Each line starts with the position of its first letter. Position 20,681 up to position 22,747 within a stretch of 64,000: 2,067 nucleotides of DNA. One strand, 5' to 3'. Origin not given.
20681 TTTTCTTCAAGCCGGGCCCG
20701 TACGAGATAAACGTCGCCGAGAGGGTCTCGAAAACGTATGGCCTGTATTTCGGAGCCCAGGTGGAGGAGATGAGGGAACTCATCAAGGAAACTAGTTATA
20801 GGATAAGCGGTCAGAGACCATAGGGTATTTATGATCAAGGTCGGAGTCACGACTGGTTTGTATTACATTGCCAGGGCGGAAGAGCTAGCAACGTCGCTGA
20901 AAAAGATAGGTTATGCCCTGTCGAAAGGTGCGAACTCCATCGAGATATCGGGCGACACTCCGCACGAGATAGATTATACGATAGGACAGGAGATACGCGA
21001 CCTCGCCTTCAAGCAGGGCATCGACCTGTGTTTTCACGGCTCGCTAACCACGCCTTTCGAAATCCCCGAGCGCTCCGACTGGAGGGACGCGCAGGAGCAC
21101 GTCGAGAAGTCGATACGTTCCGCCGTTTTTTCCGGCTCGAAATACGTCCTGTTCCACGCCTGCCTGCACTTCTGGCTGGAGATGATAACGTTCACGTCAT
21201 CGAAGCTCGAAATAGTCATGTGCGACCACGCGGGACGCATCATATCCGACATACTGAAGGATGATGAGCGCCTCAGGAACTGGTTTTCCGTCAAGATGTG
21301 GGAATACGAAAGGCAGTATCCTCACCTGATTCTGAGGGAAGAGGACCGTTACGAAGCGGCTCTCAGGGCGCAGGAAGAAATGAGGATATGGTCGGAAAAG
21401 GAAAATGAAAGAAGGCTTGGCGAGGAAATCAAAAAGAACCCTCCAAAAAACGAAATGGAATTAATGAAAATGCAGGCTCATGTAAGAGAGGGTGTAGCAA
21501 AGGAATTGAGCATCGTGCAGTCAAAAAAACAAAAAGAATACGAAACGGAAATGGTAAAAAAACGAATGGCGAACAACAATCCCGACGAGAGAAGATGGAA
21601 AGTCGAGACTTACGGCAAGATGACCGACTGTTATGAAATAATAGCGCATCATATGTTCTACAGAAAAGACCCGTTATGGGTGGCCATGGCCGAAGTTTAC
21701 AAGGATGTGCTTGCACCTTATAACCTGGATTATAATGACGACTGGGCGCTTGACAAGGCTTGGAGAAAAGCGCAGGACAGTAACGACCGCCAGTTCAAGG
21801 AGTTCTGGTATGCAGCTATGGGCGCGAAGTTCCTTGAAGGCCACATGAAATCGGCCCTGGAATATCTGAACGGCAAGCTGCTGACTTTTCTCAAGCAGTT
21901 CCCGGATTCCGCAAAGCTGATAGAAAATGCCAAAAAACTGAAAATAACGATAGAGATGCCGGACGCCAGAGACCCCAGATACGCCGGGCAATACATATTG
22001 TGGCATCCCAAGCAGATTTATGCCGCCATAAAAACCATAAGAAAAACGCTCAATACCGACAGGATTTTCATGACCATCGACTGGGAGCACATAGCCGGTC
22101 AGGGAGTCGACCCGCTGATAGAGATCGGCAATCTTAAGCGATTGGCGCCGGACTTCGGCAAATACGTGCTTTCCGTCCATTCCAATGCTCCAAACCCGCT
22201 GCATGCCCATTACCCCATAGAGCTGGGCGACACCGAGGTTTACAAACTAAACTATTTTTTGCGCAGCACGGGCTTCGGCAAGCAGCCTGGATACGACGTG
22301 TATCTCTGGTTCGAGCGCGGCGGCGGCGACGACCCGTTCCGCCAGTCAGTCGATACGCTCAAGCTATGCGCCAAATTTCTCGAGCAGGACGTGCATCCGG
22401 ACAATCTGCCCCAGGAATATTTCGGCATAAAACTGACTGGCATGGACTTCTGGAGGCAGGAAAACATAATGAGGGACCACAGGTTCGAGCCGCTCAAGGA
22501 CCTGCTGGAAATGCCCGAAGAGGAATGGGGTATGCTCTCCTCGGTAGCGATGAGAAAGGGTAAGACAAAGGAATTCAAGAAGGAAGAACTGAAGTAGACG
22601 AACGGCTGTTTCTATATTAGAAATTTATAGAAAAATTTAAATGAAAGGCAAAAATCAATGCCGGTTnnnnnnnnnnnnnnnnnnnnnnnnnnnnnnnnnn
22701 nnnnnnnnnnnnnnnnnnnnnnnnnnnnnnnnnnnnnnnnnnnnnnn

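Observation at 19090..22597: Two adjacent large uncharacterised proteins (577 and 588 aa), the second a TIM-barrel split by a coiled-coil insert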

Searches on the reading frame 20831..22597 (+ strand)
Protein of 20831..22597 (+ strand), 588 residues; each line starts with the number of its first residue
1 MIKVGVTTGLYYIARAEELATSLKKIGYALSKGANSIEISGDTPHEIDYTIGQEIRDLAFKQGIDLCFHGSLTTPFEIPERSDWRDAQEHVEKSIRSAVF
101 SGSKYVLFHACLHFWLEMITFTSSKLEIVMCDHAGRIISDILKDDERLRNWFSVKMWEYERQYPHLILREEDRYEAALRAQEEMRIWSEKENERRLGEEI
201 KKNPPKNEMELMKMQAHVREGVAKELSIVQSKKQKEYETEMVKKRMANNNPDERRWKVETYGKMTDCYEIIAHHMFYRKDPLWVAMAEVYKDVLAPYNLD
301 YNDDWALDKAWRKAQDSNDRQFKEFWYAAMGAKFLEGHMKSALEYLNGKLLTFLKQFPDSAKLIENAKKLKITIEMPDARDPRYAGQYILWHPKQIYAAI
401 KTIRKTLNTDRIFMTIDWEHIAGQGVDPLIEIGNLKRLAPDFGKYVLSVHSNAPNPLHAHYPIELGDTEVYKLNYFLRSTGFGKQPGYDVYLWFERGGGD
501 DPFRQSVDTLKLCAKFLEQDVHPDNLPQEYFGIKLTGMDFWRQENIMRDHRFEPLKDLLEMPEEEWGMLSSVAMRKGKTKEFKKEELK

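Call 3: search_protein_families(library=pfam, proteins=[window:20831-22597:+], max_evalue=1)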
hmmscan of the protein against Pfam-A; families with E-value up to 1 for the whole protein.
window:20831-22597:+ (588 aa): 0 families

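Call 4: search_protein_families(library=ncbifam, proteins=[window:20831-22597:+], max_evalue=1)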
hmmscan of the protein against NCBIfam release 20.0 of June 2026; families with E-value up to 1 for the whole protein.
window:20831-22597:+ (588 aa): 1 family
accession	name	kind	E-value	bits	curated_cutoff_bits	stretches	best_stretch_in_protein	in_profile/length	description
TIGR02860.1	spore_IV_B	equivalog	0.1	11.5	305.25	1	199-249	286-335/402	SpoIVB peptidase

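Call 5: search_solved_structures(query=window:20831-22597:+, max_evalue=10, show_alignments=2)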
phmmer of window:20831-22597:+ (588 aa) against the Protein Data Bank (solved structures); distinct sequences matched with E-value up to 10: 3.
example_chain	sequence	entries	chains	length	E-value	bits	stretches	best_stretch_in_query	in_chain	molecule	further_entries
6gir_A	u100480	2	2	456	0.17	13.3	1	487-571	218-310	Serine--tRNA ligase, cytoplasmic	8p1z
1tr8_A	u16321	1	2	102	0.31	12.5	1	196-266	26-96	conserved protein (MTH177)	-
2kz9_A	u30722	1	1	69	0.93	10.9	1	206-250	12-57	V-type proton ATPase subunit E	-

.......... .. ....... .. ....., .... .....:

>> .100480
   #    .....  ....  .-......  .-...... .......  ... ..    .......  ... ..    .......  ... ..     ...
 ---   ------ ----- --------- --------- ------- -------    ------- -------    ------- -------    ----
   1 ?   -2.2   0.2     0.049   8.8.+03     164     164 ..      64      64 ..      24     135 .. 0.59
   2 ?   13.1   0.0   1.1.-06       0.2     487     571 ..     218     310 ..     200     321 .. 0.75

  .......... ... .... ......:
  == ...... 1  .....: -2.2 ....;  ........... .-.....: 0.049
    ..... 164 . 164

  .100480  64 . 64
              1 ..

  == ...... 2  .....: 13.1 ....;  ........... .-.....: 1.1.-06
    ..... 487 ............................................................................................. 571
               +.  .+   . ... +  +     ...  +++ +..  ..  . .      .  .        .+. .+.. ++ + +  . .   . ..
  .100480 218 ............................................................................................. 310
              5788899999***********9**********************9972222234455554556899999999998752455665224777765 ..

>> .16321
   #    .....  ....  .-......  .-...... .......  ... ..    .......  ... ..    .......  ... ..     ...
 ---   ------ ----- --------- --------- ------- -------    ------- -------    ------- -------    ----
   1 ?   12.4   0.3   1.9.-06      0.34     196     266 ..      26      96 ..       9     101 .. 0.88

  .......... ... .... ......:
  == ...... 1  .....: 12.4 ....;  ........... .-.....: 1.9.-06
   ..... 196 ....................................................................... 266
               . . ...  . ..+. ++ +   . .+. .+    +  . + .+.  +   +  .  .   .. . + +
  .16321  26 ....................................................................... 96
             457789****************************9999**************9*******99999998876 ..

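Call 7: find_homologous_proteins(query=window:20831-22597:+)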
Query window:20831-22597:+ (588 aa): 249 proteins with E <= 0.001 among 8000 candidates; the best 120 are listed.
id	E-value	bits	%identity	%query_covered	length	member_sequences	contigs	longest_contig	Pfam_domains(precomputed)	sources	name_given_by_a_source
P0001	0.0e+0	1375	100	100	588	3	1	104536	-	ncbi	ncbi:MAG: hypothetical protein V1648_04015 [Candidatus Aenigmatarchaeota archaeon]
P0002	0.0e+0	1237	90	100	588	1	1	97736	-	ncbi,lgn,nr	ncbi:MAG: hypothetical protein NTU57_03620 [Candidatus Aenigmarchaeota archaeon]|nr:hypothetical pro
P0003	0.0e+0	1135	82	98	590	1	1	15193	PF01261.31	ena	-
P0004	0.0e+0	1063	76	97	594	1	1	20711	PF01261.31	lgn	-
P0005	0.0e+0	1060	77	100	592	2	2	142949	PF01261.31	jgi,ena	jgi:hypothetical protein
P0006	0.0e+0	1042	75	100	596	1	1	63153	PF01261.31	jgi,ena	-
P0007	0.0e+0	1042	75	100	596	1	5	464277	PF01261.31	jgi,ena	jgi:sugar phosphate isomerase/epimerase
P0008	0.0e+0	1037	76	100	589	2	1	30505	-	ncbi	-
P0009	0.0e+0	1035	75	100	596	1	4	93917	-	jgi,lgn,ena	jgi:sugar phosphate isomerase/epimerase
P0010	0.0e+0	1033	76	100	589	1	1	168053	-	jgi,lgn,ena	jgi:hypothetical protein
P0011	0.0e+0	1029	75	100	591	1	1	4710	PF01261.31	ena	-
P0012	0.0e+0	1028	74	100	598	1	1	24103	-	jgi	jgi:sugar phosphate isomerase/epimerase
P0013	0.0e+0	1026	75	100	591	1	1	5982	PF01261.31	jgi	-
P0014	0.0e+0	1024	73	100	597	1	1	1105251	-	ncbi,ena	-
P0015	0.0e+0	1019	74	100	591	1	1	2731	PF01261.31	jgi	-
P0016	0.0e+0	1016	73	97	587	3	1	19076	PF01261.31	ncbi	ncbi:MAG: hypothetical protein V3U72_05205 [Candidatus Aenigmarchaeota archaeon]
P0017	4.1e-291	985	71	97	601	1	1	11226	PF01261.31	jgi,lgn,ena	-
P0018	4.8e-291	984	71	100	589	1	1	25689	PF01261.31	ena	-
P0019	1.3e-289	980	70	97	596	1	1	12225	PF01261.31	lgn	-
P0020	1.7e-289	979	70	100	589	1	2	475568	PF01261.31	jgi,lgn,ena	-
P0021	1.4e-288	976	70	100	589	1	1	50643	PF01261.31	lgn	-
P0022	1.5e-288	976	70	100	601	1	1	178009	PF01261.31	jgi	jgi:sugar phosphate isomerase/epimerase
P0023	3.5e-285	965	69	97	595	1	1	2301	PF01261.31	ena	-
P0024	3.6e-285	965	70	100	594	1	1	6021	PF01261.31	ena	-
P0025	4.7e-285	965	69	100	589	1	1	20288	PF01261.31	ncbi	ncbi:MAG: hypothetical protein QW051_00385 [Candidatus Aenigmatarchaeota archaeon]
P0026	1.2e-283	960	69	100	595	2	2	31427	PF01261.31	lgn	-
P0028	1.1e-276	937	68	97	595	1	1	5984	PF01261.31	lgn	-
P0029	4.5e-273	925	66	97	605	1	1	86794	PF01261.31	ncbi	-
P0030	5.7e-273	925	66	97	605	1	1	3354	PF01261.31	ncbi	-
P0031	3.2e-271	919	67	100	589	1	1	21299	PF01261.31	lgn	-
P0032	1.8e-255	867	63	100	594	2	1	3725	PF01261.31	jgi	jgi:sugar phosphate isomerase/epimerase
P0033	2.5e-252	857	63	97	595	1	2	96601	PF01261.31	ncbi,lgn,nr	ncbi:MAG: hypothetical protein GTN38_00050 [Candidatus Aenigmarchaeota archaeon]|nr:hypothetical pro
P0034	1.4e-251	854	62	97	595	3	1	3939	PF01261.31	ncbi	-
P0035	3.0e-251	853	61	97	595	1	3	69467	PF01261.31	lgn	-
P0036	1.6e-250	851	62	100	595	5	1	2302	PF01261.31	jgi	jgi:sugar phosphate isomerase/epimerase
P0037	2.4e-248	843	62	100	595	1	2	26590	PF01261.31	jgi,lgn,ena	-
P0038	4.5e-226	770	56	100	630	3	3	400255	PF01261.31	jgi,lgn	jgi:sugar phosphate isomerase/epimerase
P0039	1.9e-225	768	56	100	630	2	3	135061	PF01261.31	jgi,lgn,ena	jgi:sugar phosphate isomerase/epimerase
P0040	1.7e-224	765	57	100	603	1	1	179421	PF01261.31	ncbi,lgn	-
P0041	2.1e-223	761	56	100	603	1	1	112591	PF01261.31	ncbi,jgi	-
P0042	6.7e-221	753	58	100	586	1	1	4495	PF01261.31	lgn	-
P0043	2.7e-220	751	56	100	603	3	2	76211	PF01261.31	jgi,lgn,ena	jgi:sugar phosphate isomerase/epimerase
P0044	4.6e-220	750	54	100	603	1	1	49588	PF01261.31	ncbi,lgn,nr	ncbi:MAG: hypothetical protein JW754_00125 [Candidatus Aenigmarchaeota archaeon]|nr:hypothetical pro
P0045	5.2e-218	743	56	98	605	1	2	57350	PF01261.31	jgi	jgi:sugar phosphate isomerase/epimerase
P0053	1.2e-205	702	53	100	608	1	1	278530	PF01261.31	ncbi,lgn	-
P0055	1.6e-205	702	53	100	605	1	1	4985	PF01261.31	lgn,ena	-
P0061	1.6e-201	689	52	97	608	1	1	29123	PF01261.31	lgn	-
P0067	4.4e-197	674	51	100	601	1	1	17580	PF01261.31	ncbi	-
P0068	4.8e-197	674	51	100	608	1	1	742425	PF01261.31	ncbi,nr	ncbi:MAG: hypothetical protein JSV63_01040 [Candidatus Aenigmatarchaeota archaeon]|nr:MAG: hypotheti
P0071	4.5e-196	671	52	99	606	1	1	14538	PF01261.31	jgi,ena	-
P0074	9.8e-193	660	50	100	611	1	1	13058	PF01261.31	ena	-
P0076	2.6e-191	655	49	97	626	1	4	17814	PF01261.31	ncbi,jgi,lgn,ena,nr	ncbi:MAG TPA: hypothetical protein ENG42_02415 [Candidatus Aenigmarchaeota archaeon]|nr:hypothetical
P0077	4.2e-189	648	50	99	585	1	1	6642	PF01261.31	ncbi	ncbi:MAG: hypothetical protein QW286_01105 [Candidatus Aenigmatarchaeota archaeon]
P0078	7.0e-189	647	48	97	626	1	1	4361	PF01261.31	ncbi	-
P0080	4.4e-187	641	50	99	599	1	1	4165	PF01261.31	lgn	-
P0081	1.2e-186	640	50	100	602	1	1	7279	PF01261.31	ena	-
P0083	6.8e-186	637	50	99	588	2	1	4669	PF01261.31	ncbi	-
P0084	8.9e-186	637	50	99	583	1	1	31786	PF01261.31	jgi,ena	-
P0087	2.1e-182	626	49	100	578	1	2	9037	PF01261.31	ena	-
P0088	3.0e-182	625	48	100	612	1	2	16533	PF01261.31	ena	-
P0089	5.0e-182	624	50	98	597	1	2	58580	PF01261.31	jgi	jgi:sugar phosphate isomerase/epimerase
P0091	8.2e-182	624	49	99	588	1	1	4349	PF01261.31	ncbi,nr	ncbi:MAG TPA: hypothetical protein VJ485_04120 [archaeon]|nr:hypothetical protein [archaeon]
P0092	1.2e-181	623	49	99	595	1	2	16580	PF01261.31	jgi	jgi:sugar phosphate isomerase/epimerase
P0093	1.6e-181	623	50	100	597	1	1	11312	PF01261.31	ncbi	-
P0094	1.9e-181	623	48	99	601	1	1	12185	PF01261.31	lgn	-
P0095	2.9e-181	622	49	99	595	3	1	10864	PF01261.31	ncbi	-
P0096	3.1e-181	622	48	99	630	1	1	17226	PF01261.31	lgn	-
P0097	4.2e-181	621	48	100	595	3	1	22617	PF01261.31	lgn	-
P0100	2.0e-180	619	48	98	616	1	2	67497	PF01261.31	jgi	jgi:sugar phosphate isomerase/epimerase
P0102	3.7e-180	618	48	100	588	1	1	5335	PF01261.31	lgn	-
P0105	9.1e-179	614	48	99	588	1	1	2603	PF01261.31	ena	-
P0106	2.2e-178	612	48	100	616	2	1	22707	PF01261.31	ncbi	-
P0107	5.1e-178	611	48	100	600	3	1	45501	PF01261.31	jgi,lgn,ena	-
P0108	6.9e-178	611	48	100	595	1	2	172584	PF01261.31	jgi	jgi:sugar phosphate isomerase/epimerase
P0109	7.3e-178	611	46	98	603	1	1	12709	PF01261.31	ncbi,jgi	-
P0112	5.8e-177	608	49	99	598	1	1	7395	PF01261.31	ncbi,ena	-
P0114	2.4e-176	606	48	99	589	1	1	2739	PF01261.31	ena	-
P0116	5.6e-176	604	50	100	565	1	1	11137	PF01261.31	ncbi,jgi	-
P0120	1.3e-174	600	48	100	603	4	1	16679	PF01261.31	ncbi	ncbi:MAG: hypothetical protein QW703_00505 [Candidatus Aenigmatarchaeota archaeon]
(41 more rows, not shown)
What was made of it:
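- JGI names several homologues 'sugar phosphate isomerase/epimerase' (call 7).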

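Call 14: find_encoding_contigs(protein=P0068, flank=8000, max_places=2)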
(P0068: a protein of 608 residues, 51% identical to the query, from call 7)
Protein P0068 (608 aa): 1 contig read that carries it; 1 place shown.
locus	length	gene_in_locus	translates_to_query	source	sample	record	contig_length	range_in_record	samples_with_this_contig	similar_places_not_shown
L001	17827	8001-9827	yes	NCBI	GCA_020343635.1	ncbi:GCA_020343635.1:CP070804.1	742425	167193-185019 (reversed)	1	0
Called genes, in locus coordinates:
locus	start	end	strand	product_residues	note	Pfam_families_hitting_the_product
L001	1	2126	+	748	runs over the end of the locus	PF00437:T2SSE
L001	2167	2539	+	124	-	-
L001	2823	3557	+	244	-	-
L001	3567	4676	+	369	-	PF01510:Amidase_2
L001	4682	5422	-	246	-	-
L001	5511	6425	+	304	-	PF01455:HupF_HypC, PF04055:Radical_SAM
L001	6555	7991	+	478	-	-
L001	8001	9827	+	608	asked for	PF01261:AP_endonuc_2 (faint)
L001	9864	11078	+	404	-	PF01909:NTP_transf_2, PF18765:Polbeta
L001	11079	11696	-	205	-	PF06745:ATPase, PF23442:DUF7125 (faint), PF06745:ATPase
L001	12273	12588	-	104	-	-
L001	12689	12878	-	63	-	-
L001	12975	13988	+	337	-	PF17179:Fer4_22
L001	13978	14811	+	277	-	PF00175:NAD_binding_1, PF10418:DHODB_Fe-S_bind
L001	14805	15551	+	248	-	PF01058:Oxidored_q6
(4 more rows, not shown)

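Call 15: find_encoding_contigs(protein=P0108, flank=8000, max_places=2)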
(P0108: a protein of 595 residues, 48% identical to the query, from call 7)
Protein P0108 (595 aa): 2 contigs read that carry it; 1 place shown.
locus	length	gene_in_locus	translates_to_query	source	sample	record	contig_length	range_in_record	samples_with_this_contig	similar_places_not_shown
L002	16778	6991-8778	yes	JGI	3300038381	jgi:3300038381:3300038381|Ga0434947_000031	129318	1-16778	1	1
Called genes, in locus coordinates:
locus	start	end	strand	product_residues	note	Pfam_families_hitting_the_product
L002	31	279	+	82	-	-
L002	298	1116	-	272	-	PF01026:TatD_DNase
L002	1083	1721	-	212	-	PF00730:HhH-GPD, PF14520:HHH_5 (faint), PF00633:HHH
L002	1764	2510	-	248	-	PF00705:PCNA_N, PF02144:Rad1 (faint), PF02747:PCNA_C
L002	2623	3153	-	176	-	-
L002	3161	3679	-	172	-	-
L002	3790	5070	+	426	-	PF02788:RuBisCO_large_N, PF00016:RuBisCO_large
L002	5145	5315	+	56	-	-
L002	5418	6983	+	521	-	-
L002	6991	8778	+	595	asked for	PF01261:AP_endonuc_2 (faint)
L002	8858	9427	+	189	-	PF13189:Cytidylate_kin2, PF13207:AAA_17, PF13238:AAA_18, PF02224:Cytidylate_kin (weak)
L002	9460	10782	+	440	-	PF00939:Na_sulph_symp, PF03600:CitMHS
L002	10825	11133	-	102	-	-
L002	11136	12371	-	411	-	PF01909:NTP_transf_2, PF18765:Polbeta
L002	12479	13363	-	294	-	PF01261:AP_endonuc_2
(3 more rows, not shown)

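Call 18: predict_structure(alignment_id=A1)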
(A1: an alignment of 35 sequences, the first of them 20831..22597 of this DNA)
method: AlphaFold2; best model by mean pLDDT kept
length: 588 residues; sequences in the alignment: 35
mean_pLDDT: 84.2   pTM: 0.80
mean pLDDT of the five models: 84.2, 83.9, 81.9, 81.8, 80.1
residues with pLDDT >= 90: 320; 70-90: 167; 50-70: 72; < 50: 29
segments of 3 or more residues with pLDDT < 50: 11-19, 80-84, 115-125
pLDDT, mean of each block of 10 residues (from residue 1): 82 48 72 78 71 92 89 59 59 92 91 49 56 86 94 92 90 93 92 92 89 91 91 94 94 87 84 95 96 94 94 93 92 91 95 97 97 86 77 95 96 93 91 94 96 82 86 96 88 74 79 94 92 61 64 65 75 71 64
secondary structure, 60 per line:
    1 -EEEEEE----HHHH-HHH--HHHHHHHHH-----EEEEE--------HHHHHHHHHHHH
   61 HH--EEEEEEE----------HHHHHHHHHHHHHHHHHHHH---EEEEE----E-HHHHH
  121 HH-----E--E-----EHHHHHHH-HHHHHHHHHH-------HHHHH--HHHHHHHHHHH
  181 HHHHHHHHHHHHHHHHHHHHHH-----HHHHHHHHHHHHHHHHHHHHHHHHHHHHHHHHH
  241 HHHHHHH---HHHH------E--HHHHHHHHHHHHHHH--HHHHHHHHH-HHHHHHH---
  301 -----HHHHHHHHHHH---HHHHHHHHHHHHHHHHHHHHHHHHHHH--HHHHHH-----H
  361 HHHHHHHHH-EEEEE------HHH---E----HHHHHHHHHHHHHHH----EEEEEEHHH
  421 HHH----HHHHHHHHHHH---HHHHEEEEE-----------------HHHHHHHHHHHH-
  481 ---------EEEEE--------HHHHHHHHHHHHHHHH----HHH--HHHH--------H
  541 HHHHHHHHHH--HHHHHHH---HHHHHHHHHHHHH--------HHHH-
elements in order: E2-7 H12-15 H22-30 E36-40 H49-62 E65-71 H82-101 E105-109 H116-122 H138-144 H146-155 H163-167 H170-202 H208-247 H251-254 H264-278 H281-289 H291-297 H306-316 H320-346 H349-354 H360-369 E371-375 H393-407 E412-417 H418-423 H428-438 H442-445 E446-450 H468-479 E490-494 H503-518 H528-531 H540-550 H553-559 H563-575 H584-587
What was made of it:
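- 20831..21175 (+): ORF2 aa 1-115: N-terminal half of the (βα)8 barrel (β1-β4). It carries the ligands His69 (end of β3) and His109 (end of β4). AF2 strands at 2-7, 36-40, 65-71 and 105-109 (call 18).
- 21938..22330 (+): ORF2 aa 370-500: C-terminal half of the barrel (β5-β8). It carries Glu375, Asp417, His420, His450, His458, His460 and Glu495, plus the EndoIV-like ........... and HxN motifs. AF2 strands at 371-375, 412-417, 446-450 and 490-494 (call 18).
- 22331..22597 (+): ORF2 aa 501-588 and stop codon: conserved helical C-terminal extension ending in an acidic-then-basic tail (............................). AF2 gives helices with lower confidence, pLDDT 61-75 (call 18).
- On Xylose isomerase-like TIM barrel superfamily (Pfam PF01261, AP_endonuc_2): The AF2 model (pLDDT 84) has eight strands (call 18).
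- On Endonuclease IV (Nfo): ORF2 is 588 aa, with a 254-aa insert on the catalytic face and a C-terminal extension (call 18).
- AF2 gives pLDDT 84 and pTM 0.80 with eight strands (call 18).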

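Call 21: fold_search(model_id=the predicted structure, library=pdb)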
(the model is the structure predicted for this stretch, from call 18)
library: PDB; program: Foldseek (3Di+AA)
matches with E <= 10: 729; with E <= 0.001: 1
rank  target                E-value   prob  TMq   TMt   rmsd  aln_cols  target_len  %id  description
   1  4eac_A                4.7e-04  1.00  0.32  0.45  18.3       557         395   11  Crystal structure of mannonate dehydratase from Escherichia coli strain K12 (released 2013-03-27)
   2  8xiv                  1.0e-03  1.00  0.31  0.58  15.5       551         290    9  Production of D-psicose (released 2024-12-25)
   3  3wqo_A                1.6e-03  1.00  0.34  0.67   8.1       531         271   11  Crystal structure of D-tagatose 3-epimerase-like protein (released 2014-07-09)
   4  8xix                  2.2e-03  1.00  0.32  0.59  15.4       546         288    9  KeDt3e within Co (released 2024-12-25)
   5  7dz3_A                2.3e-03  1.00  0.35  0.66  11.7       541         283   10  Crystal structures of D-allulose 3-epimerase with D-fructose from Sinorhizobium fredii (released 2022-08-03)
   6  7dz4_A                2.3e-03  1.00  0.34  0.65  12.0       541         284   10  Crystal structures of D-allulose 3-epimerase with D-tagatose from Sinorhizobium fredii (released 2022-08-03)
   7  4pgl_A                2.9e-03  1.00  0.35  0.63  10.9       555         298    9  Crystal structure of engineered D-tagatose 3-epimerase PcDTE-ILS6 (released 2014-10-22)
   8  7dz2_A                3.5e-03  1.00  0.34  0.65  12.0       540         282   10  Crystal structures of D-allulose 3-epimerase from Sinorhizobium fredii (released 2022-08-03)
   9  3cqj_A                4.0e-03  1.00  0.33  0.62   8.4       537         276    8  Crystal Structure of L-xylulose-5-phosphate 3-epimerase UlaE (form B) complex with Zn2+ (released 2008-11-25)
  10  7dz3_C                5.2e-03  1.00  0.33  0.61  12.4       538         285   10  Crystal structures of D-allulose 3-epimerase with D-fructose from Sinorhizobium fredii (released 2022-08-03)
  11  7dz4_C                5.5e-03  1.00  0.34  0.65  11.8       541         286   10  Crystal structures of D-allulose 3-epimerase with D-tagatose from Sinorhizobium fredii (released 2022-08-03)
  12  8yec_C                5.5e-03  1.00  0.33  0.61  12.6       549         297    7  Crystal structure of L-ribulose 3-epimerase in complex with D-allulose (released 2025-02-12)
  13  7cj9_A                5.7e-03  1.00  0.33  0.62  10.7       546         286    8  Crystal structure of N-terminal His-tagged D-allulose 3-epimerase from Methylomonas sp. with additional C-terminal res (released 2021-04-21)
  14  4q7i_B                5.7e-03  1.00  0.34  0.62  11.8       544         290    9  Crystal structure of engineered thermostable D-tagatose 3-epimerase PcDTE-Var8 (released 2014-10-22)
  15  4pgl_B                5.7e-03  1.00  0.34  0.62  11.5       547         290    9  Crystal structure of engineered D-tagatose 3-epimerase PcDTE-ILS6 (released 2014-10-22)
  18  4eac_C                6.0e-03  1.00  0.32  0.45  17.8       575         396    9  Crystal structure of mannonate dehydratase from Escherichia coli strain K12 (released 2013-03-27)
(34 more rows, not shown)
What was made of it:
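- On Xylose isomerase-like TIM barrel superfamily (Pfam PF01261, AP_endonuc_2): All top 50 Foldseek PDB hits are members of this superfamily, with TMt up to 0.68 (call 21).
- Closest known: Endonuclease IV. Same: Among the listed Foldseek hits, EndoIV gives the lowest rmsd: 8rly_C, TMt 0.67, 5.6 Å (call 21).
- Closest known: Ketose 3-epimerases / UlaE / YcjR and UxuA mannonate dehydratase. Same: These are the top Foldseek PDB matches (E 5e-4 to 1e-2, TMt 0.45-0.68, call 21).
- E. coli EndoIV (8rly_C) has TMt 0.67 and the lowest rmsd, 5.6 Å (call 21). EndoIV gives the lowest-rmsd structural match (call 21). The top Foldseek hits are mannonate dehydratase (4eac), which also has an inserted domain, and many ketose 3-epimerases and UlaE (call 21).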

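Call 23: search_protein_families(library=phrogs, proteins=[window:20831-22597:+], max_evalue=0.1)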
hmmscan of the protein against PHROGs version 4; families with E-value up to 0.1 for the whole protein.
window:20831-22597:+ (588 aa): 0 families

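Call 24: search_protein_families(library=padloc, proteins=[window:20831-22597:+], max_evalue=0.1)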
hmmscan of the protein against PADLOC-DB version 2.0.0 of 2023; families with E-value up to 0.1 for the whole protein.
window:20831-22597:+ (588 aa): 0 families
